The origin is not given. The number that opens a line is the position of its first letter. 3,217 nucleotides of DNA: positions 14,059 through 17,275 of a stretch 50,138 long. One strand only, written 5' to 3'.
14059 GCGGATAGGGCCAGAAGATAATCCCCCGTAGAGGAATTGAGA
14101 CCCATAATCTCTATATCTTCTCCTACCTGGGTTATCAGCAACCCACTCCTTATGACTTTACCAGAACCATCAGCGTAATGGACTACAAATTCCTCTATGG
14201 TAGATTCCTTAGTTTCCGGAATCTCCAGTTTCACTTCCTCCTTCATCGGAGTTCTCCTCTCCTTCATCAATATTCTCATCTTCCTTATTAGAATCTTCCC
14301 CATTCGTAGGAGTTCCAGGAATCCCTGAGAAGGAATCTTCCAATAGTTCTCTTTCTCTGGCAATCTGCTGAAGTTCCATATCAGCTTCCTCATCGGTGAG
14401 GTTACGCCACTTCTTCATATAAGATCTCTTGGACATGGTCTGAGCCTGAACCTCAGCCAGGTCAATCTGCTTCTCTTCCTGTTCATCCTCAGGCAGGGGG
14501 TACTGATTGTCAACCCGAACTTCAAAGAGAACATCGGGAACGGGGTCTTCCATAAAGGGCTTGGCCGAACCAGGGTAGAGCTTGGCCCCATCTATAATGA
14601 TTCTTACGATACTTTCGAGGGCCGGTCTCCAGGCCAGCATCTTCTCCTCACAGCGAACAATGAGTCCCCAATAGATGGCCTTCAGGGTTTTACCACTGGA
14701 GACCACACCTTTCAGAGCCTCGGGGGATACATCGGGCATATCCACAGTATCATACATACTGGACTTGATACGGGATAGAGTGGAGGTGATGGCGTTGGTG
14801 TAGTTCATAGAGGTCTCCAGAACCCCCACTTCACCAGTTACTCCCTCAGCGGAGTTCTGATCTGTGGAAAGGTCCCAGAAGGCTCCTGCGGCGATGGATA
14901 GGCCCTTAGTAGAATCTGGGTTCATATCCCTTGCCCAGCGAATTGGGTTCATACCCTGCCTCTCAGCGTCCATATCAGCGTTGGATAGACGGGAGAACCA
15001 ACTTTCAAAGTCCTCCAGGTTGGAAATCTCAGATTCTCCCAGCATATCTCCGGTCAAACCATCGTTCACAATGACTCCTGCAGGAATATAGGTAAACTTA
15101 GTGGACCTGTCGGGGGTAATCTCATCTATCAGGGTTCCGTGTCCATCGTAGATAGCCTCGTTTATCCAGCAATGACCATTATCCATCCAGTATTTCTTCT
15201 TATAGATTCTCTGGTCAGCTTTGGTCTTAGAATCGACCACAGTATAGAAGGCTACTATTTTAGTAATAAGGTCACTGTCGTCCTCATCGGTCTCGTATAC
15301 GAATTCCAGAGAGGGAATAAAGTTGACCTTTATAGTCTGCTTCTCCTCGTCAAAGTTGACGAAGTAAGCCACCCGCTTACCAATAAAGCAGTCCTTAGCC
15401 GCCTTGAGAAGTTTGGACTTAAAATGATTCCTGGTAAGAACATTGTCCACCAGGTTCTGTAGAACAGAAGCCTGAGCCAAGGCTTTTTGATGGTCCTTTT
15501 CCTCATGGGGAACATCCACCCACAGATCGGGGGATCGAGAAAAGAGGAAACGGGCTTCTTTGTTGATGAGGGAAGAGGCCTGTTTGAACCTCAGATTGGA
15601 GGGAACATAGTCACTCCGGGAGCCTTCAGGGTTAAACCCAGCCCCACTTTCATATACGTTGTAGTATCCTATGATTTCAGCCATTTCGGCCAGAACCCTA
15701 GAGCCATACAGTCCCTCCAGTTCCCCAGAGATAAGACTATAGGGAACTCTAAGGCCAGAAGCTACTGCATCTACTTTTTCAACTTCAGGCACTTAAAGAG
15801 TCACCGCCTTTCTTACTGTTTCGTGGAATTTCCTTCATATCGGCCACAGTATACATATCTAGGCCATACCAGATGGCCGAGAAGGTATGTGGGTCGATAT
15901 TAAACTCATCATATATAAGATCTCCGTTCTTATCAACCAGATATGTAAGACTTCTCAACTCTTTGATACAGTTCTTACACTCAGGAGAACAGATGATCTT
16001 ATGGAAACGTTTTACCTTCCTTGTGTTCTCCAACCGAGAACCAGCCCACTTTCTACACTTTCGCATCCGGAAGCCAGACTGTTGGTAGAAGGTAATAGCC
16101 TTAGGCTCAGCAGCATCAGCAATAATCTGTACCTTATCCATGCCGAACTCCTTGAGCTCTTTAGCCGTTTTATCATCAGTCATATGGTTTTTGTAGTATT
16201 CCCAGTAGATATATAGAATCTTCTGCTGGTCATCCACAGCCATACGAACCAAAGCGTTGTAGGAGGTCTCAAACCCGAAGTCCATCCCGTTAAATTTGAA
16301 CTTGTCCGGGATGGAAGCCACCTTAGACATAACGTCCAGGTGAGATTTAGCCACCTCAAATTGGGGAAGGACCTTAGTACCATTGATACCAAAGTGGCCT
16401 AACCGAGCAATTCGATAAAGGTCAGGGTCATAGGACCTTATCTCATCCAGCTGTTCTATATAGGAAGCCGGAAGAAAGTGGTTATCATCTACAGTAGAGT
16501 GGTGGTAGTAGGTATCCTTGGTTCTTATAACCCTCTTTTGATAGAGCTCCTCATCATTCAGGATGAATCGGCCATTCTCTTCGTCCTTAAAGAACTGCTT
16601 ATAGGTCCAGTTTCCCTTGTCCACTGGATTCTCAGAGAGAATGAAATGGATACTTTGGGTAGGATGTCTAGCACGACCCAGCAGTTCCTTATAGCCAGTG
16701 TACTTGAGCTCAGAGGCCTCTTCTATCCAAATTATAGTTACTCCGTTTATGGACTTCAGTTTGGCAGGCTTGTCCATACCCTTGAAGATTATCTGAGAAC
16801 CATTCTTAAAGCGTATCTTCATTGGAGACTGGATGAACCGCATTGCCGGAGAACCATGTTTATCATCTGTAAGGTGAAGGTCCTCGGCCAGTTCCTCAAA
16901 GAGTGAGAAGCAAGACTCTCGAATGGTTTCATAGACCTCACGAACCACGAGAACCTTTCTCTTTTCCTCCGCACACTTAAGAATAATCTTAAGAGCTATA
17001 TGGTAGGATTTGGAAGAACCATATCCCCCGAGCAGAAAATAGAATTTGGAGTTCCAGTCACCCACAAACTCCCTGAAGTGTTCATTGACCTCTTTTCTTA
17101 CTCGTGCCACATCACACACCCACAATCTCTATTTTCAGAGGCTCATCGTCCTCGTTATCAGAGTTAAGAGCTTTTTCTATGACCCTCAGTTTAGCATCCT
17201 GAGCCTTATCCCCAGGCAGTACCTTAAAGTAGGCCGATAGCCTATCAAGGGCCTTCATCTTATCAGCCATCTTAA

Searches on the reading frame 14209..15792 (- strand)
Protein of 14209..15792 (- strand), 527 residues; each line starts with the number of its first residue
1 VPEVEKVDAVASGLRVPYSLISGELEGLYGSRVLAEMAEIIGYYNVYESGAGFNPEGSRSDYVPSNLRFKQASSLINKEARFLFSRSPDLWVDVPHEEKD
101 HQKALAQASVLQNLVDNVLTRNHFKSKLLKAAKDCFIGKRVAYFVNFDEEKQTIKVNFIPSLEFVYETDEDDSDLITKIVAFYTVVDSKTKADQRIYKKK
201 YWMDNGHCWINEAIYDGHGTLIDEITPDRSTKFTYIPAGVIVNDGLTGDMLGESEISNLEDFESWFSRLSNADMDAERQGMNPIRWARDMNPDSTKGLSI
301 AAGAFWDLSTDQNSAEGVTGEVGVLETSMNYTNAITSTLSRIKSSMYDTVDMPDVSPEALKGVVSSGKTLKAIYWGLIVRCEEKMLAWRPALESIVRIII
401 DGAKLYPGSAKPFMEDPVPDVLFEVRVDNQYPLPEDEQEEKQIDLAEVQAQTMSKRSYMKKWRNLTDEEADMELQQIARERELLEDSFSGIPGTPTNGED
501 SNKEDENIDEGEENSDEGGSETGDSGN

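Call 15: search_protein_families(library=pfam, proteins=[window:14209-15792:-], max_evalue=0.01)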
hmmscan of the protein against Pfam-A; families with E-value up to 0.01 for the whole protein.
window:14209-15792:- (527 aa): 1 family
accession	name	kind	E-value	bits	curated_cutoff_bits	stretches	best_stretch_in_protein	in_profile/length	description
PF05133.19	SPP1_portal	-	1.3e-25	90.7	25.5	1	71-482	47-411/416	Phage portal protein, SPP1 Gp6-like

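Call 16: search_protein_families(library=phrogs, proteins=[window:14209-15792:-], max_evalue=0.001)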
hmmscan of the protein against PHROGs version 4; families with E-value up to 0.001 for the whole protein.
window:14209-15792:- (527 aa): 2 families
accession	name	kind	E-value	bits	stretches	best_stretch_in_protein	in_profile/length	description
phrog_64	-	head and packaging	5.8e-40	138.3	1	62-517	119-531/547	portal protein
phrog_533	-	head and packaging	1.1e-14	54.9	2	386-482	392-481/495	portal protein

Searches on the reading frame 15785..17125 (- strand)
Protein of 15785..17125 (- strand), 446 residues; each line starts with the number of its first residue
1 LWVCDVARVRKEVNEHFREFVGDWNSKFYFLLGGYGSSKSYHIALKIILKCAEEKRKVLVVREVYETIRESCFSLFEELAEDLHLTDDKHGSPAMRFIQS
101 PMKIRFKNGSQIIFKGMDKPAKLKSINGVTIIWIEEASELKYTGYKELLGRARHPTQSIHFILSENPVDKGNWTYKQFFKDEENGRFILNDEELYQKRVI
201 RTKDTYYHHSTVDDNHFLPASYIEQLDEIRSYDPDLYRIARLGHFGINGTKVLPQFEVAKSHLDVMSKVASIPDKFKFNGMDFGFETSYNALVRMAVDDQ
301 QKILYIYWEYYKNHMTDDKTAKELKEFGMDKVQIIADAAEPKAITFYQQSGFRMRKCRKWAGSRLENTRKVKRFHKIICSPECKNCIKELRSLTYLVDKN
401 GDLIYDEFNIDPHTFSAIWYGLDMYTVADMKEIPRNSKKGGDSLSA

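Call 15: search_protein_families(library=pfam, proteins=[window:15785-17125:-], max_evalue=0.01)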
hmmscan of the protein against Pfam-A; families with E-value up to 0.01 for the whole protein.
window:15785-17125:- (446 aa): 3 families
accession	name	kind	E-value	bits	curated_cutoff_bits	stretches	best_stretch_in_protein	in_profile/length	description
PF04466.19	Terminase_3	-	9.4e-66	221.6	23.2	1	27-244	3-201/201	Phage terminase large subunit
PF17288.8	Terminase_3C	-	1.3e-38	133.3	26.7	1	282-423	1-154/155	Terminase RNAseH like domain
PF03237.21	Terminase_6N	-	2.8e-08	34.1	22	1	32-257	3-212/215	Terminase large subunit, T4likevirus-type, N-terminal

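Call 16: search_protein_families(library=phrogs, proteins=[window:15785-17125:-], max_evalue=0.001)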
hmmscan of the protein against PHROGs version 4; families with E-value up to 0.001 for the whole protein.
window:15785-17125:- (446 aa): 7 families
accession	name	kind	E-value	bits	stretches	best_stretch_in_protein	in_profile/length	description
phrog_2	-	head and packaging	1.7e-49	170.3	1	19-434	275-601/807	terminase large subunit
phrog_3717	-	head and packaging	4.7e-47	161.8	1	8-294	6-269/277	terminase large subunit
phrog_5653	-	head and packaging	2.4e-26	93.7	1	272-439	26-194/199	terminase large subunit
phrog_6672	-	head and packaging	3.7e-18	66.5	1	301-427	4-131/145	terminase large subunit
phrog_979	-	head and packaging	1.3e-10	41.6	1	25-207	165-344/642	terminase large subunit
phrog_8711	-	head and packaging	8.5e-06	26.8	1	8-76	8-76/89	terminase large subunit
phrog_22023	-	unknown function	1.8e-05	26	1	201-315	46-151/153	-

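Call 67: search_dna_similar(query=window:15785-17125:-, collection=phages, mode=protein, max_rows=25)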
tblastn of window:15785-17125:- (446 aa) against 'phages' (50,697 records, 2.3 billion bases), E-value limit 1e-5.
Records with a match: 1079; places in all: 1080; records where one place covers at least 80% of the query: 795.
Best place of each record, by identity: <60% 1079.
By first word of the organism name: Staphylococcus 149; Streptococcus 143; Salmonella 133; Enterococcus 86; Bacteroides 83; Clostridium 63; Klebsiella 46; Bacillus 40; Vibrio 30; Escherichia 28; and 66 more.
By host as written in the record: - 144; Staphylococcus aureus 41; Clostridium sporogenes ATCC-15579 30; Klebsiella pneumoniae 27; Enterococcus faecalis 25; Escherichia coli 17; Staphylococcus pseudintermedius 15; Clostridium perfringens 13; and 436 more.
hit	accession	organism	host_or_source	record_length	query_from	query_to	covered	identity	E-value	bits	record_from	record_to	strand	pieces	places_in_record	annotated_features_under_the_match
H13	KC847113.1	Bacillus phage PBP180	Bacillus pumilus strain CCTCC AB94180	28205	9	432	95%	59.4%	8e-145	462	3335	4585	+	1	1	defective phage PBP180 | terminase large subunit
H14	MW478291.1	Clostridium phage phiCp-D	Clostridium perfringens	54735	9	441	97%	57.7%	8e-159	502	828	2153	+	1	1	terminase large subunit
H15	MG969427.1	Anoxybacillus phage A403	Anoxybacillus caldiproteolyticus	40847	9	433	95%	57.9%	2e-155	493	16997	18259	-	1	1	hypothetical protein | putative terminase small subunit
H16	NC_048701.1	Anoxybacillus phage A403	Anoxybacillus caldiproteolyticus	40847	9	433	95%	57.9%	2e-155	493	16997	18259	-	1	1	terminase large subunit | terminase small subunit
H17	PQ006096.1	bajarodcaudo virus 5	Peromyscus fraterculus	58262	9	437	96%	57.2%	5e-145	462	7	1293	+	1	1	large terminase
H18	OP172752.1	Clostridium phage CB452P1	Clostridium butyricum BSC452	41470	9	431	95%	55.7%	7e-140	448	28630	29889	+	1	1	terminase large subunit | terminase small subunit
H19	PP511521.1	Dulem virus 36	Varecia variegata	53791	9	440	97%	54.2%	1e-91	452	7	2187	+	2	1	terminase (x2) | endonuclease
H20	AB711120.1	Bacillus phage PM1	Bacillus subtilis subsp. natto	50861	6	431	96%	54.2%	8e-138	442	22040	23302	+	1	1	hypothetical protein (x2)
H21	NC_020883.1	Bacillus phage PM1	Bacillus subtilis subsp. natto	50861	6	431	96%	54.2%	8e-138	442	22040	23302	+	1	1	terminase large subunit | hypothetical protein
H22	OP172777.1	Clostridium phage CS266P3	Clostridium_AP sp000509125 DA266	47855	9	425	93%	51.4%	2e-90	416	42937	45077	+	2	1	terminase large subunit | DNA endonuclease | hypothetical protein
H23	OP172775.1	Clostridium phage CS266P1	Clostridium_AP sp000509125 DA266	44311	13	425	90%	52.8%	2e-90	416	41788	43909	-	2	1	terminase large subunit | DNA endonuclease | hypothetical protein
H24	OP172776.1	Clostridium phage CS266P2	Clostridium_AP sp000509125 DA266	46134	13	425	90%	52.8%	2e-90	416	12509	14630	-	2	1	terminase large subunit | DNA endonuclease | hypothetical protein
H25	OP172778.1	Clostridium phage CS266P4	Clostridium_AP sp000509125 DA266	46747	13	425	90%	52.8%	2e-90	416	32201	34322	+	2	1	terminase large subunit | DNA endonuclease | hypothetical protein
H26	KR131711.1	Fusobacterium phage Funu2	Fusobacterium nucleatum 7_1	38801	12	431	94%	43.4%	6e-100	333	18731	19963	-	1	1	terminase large subunit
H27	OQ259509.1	Bacillus phage BC-7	Bacillus cereus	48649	26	436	92%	32.8%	5e-40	159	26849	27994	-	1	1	terminase large subunit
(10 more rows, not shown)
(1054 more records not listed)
